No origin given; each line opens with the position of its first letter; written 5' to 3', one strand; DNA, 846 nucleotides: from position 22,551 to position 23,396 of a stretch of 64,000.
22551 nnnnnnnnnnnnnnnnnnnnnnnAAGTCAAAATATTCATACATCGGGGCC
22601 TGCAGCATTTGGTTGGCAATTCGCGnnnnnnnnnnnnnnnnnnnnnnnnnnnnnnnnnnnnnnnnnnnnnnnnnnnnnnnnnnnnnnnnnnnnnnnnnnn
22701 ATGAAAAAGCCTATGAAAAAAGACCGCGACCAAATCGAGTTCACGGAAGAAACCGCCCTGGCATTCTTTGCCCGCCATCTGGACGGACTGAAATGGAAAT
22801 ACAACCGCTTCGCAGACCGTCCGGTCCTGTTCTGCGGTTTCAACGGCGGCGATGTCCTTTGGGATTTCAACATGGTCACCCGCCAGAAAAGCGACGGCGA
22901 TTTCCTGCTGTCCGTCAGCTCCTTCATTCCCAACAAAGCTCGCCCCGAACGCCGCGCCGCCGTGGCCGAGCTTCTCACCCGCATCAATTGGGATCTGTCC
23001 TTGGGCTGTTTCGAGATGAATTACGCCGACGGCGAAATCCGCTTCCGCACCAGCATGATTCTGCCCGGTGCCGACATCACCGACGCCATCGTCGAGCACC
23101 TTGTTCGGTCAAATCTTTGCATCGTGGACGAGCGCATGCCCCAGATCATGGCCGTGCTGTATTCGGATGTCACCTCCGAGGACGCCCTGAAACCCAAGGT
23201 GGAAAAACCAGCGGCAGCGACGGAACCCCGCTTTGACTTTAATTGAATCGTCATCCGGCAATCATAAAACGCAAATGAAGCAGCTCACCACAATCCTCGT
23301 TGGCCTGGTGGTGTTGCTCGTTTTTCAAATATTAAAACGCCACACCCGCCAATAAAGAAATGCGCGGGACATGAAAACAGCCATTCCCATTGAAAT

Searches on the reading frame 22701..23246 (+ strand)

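Call 7: search_protein_families(library=pfam, proteins=[window:22701-23246:+], max_evalue=0.001)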
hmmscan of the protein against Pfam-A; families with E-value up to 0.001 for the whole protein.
window:22701-23246:+ (181 aa): 1 family
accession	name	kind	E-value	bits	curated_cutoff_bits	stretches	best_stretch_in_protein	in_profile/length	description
PF10722.14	YbjN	-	7.9e-09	36.3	22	1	25-137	7-112/126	Putative bacterial sensory transduction regulator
